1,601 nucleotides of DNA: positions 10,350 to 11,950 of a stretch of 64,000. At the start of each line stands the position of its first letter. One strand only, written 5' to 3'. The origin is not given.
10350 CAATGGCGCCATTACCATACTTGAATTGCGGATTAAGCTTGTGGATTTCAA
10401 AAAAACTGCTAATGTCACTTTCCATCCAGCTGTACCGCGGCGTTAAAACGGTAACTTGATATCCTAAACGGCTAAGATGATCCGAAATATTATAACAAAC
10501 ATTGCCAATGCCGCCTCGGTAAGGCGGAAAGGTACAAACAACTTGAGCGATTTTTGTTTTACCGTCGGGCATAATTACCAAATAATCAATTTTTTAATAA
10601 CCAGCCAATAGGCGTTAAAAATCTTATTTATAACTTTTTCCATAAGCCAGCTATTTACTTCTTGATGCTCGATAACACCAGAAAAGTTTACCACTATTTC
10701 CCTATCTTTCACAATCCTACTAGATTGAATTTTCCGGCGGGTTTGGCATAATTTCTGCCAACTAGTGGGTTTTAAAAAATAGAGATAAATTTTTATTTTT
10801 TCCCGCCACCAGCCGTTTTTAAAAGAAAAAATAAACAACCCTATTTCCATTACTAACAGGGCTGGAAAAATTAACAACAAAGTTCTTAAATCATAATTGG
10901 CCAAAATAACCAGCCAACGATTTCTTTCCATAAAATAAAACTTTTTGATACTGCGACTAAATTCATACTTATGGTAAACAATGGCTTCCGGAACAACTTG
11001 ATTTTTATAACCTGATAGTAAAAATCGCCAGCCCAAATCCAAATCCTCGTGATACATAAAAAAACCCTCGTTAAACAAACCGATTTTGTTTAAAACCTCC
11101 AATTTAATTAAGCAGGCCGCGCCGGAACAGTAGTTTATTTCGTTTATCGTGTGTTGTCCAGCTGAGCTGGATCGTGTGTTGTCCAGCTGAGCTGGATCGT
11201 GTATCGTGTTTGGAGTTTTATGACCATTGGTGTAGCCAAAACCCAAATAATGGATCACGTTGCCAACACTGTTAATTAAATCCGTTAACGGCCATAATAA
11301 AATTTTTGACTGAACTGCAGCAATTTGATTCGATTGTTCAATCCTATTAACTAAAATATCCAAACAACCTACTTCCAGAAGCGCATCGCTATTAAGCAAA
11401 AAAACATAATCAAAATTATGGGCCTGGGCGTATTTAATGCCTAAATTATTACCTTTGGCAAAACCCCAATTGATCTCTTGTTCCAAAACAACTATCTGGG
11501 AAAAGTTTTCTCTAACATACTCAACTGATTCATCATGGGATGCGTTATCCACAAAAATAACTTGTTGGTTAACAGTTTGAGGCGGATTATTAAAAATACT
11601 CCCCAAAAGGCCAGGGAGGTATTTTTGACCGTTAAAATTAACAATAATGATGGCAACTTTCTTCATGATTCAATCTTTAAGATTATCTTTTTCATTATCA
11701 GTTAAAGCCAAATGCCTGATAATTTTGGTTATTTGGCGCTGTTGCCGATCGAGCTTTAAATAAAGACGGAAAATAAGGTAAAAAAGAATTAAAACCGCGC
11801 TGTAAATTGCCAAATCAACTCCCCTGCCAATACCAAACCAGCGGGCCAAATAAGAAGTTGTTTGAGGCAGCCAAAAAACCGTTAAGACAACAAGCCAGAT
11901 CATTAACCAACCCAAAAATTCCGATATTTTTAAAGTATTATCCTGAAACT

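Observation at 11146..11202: Perfect 25-bp tandem duplication inside a GT2 glycosyltransferase gene: possible on/off switch or assembly artefact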

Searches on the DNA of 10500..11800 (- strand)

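Call 81: search_rna_families(sources=[L007, L008, L009, L010, L011, L012, L013], threshold=evalue, max_evalue=1)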
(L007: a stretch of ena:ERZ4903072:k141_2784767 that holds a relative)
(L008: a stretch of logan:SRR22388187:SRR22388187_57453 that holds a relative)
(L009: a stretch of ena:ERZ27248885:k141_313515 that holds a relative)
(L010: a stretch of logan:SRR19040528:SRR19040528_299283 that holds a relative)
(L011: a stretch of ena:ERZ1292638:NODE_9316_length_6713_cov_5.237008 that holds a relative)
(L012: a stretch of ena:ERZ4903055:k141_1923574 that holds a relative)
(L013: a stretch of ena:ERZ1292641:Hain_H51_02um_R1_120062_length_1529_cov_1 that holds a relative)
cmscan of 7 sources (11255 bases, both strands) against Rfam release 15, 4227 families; matches with E-value up to 1: 2.
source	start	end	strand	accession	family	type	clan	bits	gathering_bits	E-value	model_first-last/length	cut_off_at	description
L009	877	967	-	RF00135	snoZ223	Gene; snRNA; snoRNA; CD-box;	CL00051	26.1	45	0.21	1-94/94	no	Small nucleolar RNA Z223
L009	908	943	+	RF01303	sR49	Gene; snRNA; snoRNA; CD-box;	-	22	50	0.56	5-54/56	no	Small nucleolar RNA sR49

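Call 82: search_rna_families(source=window, start=10500, end=11800, threshold=evalue, max_evalue=1)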
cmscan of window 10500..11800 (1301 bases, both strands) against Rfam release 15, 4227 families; matches with E-value up to 1: 3.
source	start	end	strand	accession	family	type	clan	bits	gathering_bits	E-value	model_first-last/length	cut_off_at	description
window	11151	11258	-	RF02704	LcrF_thermometer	Cis-reg; thermoregulator;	-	24.3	169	0.24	1-133/133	no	LcrF intergenic thermometer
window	10711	10884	+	RF01264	snR83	Gene; snRNA; snoRNA; HACA-box;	CL00023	18.2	75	0.18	1-308/308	no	Small nucleolar RNA snR83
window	10553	10601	+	RF02350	psRNA6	Gene; sRNA;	-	12.8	60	0.69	1-333/333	no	Nitrosomonas sRNA psRNA6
